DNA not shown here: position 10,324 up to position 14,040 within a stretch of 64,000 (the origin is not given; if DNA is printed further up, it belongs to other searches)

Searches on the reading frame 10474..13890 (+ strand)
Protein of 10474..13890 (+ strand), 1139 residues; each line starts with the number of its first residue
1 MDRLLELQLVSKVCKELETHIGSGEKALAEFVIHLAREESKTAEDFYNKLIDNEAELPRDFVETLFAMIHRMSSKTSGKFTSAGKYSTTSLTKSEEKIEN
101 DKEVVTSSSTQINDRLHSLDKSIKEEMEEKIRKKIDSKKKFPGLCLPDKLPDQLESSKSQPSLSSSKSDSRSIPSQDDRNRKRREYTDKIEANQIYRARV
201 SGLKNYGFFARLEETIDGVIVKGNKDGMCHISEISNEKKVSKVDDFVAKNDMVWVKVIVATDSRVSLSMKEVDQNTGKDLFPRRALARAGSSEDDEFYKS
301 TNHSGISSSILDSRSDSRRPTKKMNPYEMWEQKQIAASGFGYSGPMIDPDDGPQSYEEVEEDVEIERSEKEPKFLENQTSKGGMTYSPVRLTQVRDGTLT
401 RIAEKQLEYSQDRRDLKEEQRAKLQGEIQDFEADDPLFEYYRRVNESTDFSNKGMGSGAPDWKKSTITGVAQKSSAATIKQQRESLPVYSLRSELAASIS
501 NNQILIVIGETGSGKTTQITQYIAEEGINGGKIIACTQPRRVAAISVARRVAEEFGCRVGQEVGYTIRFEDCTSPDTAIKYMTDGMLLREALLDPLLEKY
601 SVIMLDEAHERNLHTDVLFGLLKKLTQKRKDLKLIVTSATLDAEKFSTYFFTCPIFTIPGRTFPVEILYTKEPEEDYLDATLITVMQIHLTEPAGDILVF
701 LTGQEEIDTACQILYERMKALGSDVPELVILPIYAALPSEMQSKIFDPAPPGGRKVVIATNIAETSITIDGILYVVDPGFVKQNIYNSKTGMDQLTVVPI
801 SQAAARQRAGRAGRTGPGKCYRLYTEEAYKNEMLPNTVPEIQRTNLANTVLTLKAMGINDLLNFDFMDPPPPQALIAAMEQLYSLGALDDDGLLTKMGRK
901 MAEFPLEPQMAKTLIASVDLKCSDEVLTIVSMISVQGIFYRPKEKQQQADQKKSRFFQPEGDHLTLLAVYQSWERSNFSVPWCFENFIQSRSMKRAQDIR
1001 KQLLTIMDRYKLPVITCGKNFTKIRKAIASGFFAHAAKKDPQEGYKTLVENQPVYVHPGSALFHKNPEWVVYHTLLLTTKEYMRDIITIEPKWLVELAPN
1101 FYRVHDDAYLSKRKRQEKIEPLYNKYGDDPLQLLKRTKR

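Call 14: list_cluster_members(proteins=[window:10474-13890:+, window:6559-8169:+, window:5290-6540:+, window:1192-3096:-])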
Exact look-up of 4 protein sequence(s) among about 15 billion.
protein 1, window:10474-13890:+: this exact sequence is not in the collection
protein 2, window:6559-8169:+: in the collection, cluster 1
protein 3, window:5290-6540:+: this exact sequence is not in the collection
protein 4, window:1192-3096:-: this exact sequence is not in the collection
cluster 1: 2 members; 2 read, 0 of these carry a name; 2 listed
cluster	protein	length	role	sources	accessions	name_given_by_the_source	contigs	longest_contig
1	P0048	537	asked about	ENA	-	-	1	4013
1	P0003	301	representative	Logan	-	-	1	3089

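Call 71: search_protein_families(library=pfam, proteins=[window:10474-13890:+], max_evalue=0.00001)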
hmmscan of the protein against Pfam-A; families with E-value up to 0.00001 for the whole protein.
window:10474-13890:+ (1139 aa): 7 families
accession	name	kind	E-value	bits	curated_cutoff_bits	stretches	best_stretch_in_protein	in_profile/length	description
PF07717.22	OB_NTP_bind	-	4e-26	91.4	29.5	1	1024-1100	1-82/83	Oligonucleotide/oligosaccharide-binding (OB)-fold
PF21010.2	HA2_C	-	9.3e-15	55.4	21.3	1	907-966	1-77/77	Helicase associated domain (HA2), ratchet-like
PF04408.29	HA2_N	-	5e-11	42.8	21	1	878-906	1-29/29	Helicase associated domain (HA2), winged-helix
PF00271.37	Helicase_C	-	1.4e-10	41.9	23.5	1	685-816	6-110/110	Helicase conserved C-terminal domain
PF00270.35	DEAD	-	1.1e-08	35.5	26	1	496-642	8-161/167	DEAD/DEAH box helicase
PF13401.12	AAA_22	-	1.4e-08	35.6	27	1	501-637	4-121/130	AAA domain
PF00575.29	S1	-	5.6e-07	30.3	22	0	189-269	1-73/74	S1 RNA binding domain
